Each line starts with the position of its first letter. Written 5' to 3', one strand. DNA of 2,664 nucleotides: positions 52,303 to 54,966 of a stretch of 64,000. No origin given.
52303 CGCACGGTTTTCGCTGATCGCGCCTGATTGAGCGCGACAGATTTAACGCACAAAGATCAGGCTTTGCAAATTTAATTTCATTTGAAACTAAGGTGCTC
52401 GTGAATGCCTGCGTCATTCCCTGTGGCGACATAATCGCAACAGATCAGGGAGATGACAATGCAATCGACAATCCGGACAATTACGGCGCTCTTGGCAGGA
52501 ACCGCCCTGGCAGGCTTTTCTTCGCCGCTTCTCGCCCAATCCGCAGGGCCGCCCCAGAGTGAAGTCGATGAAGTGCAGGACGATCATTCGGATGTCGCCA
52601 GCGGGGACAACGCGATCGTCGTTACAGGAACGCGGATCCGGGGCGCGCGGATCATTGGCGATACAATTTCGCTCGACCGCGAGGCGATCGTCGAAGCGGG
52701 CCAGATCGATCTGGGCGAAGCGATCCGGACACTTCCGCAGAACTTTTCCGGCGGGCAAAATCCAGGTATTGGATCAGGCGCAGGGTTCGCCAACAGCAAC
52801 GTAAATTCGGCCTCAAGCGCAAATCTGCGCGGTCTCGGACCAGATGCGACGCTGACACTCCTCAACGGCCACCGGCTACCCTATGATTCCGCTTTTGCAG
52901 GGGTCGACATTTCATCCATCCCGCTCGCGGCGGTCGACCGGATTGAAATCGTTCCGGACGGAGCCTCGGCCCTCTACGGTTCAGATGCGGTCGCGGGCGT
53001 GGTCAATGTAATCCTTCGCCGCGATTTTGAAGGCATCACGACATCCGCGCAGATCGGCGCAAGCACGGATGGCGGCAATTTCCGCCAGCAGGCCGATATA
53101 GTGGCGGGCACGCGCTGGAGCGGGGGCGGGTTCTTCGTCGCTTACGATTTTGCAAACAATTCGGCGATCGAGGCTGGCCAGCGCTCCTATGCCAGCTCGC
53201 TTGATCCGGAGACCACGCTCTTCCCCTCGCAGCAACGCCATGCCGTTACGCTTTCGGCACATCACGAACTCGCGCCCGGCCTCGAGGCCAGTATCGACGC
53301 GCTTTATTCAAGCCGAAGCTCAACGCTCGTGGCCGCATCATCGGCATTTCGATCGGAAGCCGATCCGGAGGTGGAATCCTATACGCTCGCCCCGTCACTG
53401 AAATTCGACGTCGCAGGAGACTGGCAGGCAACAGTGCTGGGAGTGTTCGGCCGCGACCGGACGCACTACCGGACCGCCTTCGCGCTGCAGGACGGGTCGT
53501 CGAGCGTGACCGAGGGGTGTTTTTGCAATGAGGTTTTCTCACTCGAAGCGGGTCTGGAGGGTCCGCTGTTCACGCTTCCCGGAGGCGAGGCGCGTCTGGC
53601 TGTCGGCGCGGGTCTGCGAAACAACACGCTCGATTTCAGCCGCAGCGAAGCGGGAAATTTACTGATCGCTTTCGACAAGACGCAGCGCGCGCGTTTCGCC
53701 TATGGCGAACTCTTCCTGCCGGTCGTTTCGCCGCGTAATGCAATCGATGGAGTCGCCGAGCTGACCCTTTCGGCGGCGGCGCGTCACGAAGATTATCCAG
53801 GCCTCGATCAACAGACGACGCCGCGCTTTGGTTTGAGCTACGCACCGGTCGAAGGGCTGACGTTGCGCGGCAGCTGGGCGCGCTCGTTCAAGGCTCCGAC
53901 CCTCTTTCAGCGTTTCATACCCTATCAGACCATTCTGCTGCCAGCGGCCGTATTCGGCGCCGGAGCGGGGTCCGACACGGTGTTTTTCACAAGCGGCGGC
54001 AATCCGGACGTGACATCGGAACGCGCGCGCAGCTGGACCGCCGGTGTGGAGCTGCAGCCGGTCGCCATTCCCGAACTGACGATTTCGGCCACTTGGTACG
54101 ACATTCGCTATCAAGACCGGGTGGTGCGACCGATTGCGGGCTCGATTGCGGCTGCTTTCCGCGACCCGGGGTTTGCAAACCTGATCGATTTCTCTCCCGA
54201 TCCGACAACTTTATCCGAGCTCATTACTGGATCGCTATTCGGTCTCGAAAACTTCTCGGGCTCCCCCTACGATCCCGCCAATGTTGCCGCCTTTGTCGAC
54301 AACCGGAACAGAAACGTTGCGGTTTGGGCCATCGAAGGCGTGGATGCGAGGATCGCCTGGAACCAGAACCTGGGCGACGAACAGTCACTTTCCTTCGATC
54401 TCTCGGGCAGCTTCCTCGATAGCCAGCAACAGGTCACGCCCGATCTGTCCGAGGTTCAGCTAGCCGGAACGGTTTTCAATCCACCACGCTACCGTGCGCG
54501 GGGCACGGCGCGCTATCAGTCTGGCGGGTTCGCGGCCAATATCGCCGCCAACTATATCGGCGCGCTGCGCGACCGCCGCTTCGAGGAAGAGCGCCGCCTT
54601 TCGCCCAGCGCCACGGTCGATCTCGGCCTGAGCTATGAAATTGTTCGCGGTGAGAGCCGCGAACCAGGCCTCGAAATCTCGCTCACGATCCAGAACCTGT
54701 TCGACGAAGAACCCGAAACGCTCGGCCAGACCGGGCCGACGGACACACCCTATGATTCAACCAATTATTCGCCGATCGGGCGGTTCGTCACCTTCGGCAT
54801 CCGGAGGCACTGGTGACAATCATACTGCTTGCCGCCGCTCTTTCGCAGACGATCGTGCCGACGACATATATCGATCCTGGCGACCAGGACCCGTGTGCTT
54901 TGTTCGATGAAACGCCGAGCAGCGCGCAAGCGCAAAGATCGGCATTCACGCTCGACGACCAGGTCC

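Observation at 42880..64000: Candidate undescribed system: a lasso-peptide make/import/destroy module inside the quorum-sensing and frameshift control core of a conjugative element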

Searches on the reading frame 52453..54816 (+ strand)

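Call 5: search_protein_families(library=pfam, proteins=[window:52453-54816:+], max_evalue=0.01)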
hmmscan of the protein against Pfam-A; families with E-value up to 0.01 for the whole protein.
window:52453-54816:+ (787 aa): 2 families
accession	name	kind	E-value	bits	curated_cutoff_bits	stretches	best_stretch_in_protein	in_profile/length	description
PF00593.30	TonB_dep_Rec_b-barrel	-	2e-31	110.7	27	1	223-749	35-436/436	TonB dependent receptor-like, beta-barrel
PF07715.20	Plug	-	9.2e-16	58.7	23.9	1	72-183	10-107/107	TonB-dependent Receptor Plug Domain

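Call 63: search_protein_families(library=ncbifam, proteins=[window:52453-54816:+], max_evalue=0.00001)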
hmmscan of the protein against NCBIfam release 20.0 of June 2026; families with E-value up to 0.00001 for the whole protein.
window:52453-54816:+ (787 aa): 17 families
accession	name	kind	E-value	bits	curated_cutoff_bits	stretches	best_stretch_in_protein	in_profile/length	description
TIGR01779.1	TonB-B12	equivalog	1.5e-21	76.6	599.7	1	118-252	84-214/614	TonB-dependent vitamin B12 receptor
NF007926.1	PRK10641.1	equivalog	2.4e-20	72.6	836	1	117-204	82-169/617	TonB-dependent vitamin B12 receptor BtuB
TIGR01786.1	TonB-hemlactrns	subfamily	1.2e-17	63.6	323.75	1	444-783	427-715/719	TonB-dependent hemoglobin/transferrin/lactoferrin family receptor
TIGR01785.1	TonB-hemin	subfamily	2.4e-17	62.6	316.85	2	452-555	411-505/677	TonB-dependent heme/hemoglobin receptor family protein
TIGR01783.1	TonB-siderophor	subfamily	4.2e-16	58.7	223.5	1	114-257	37-176/649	TonB-dependent siderophore receptor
NF007478.2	PRK10064.1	equivalog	4.5e-16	58.2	745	1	122-220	88-187/663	catecholate siderophore receptor CirA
NF053590.1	TonB_dep_TOL0244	equivalog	1.6e-15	56.7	645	1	135-222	85-175/604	TOL_0244 family TonB-dependent receptor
TIGR01782.1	TonB-Xanth-Caul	subfamily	2.7e-14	52.4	310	1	457-784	587-865/868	TonB-dependent receptor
NF010010.0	PRK13483.1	equivalog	7.7e-14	50.6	927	1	122-219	90-197/660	ligand-gated channel protein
NF010048.1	PRK13524.1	subfamily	4.2e-13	48.7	493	1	33-197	21-184/744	FepA family TonB-dependent siderophore receptor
NF010051.0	PRK13528.1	subfamily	1.5e-12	46.6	583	1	115-199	89-182/727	FepA family TonB-dependent siderophore receptor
NF010038.0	PRK13513.1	equivalog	1.7e-12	46.7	942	1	118-213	88-193/659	ligand-gated channel protein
NF010012.0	PRK13486.1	equivalog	1.4e-10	40.2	924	1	125-208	88-177/696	TonB-dependent receptor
NF050067.1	TonBEntbctnRecCfrA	equivalog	5.3e-09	34.9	1200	1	156-200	124-169/698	TonB-dependent ferric enterobactin receptor CfrA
NF010011.0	PRK13484.1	equivalog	1.8e-08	33.1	1197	1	118-189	83-159/682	IreA family TonB-dependent siderophore receptor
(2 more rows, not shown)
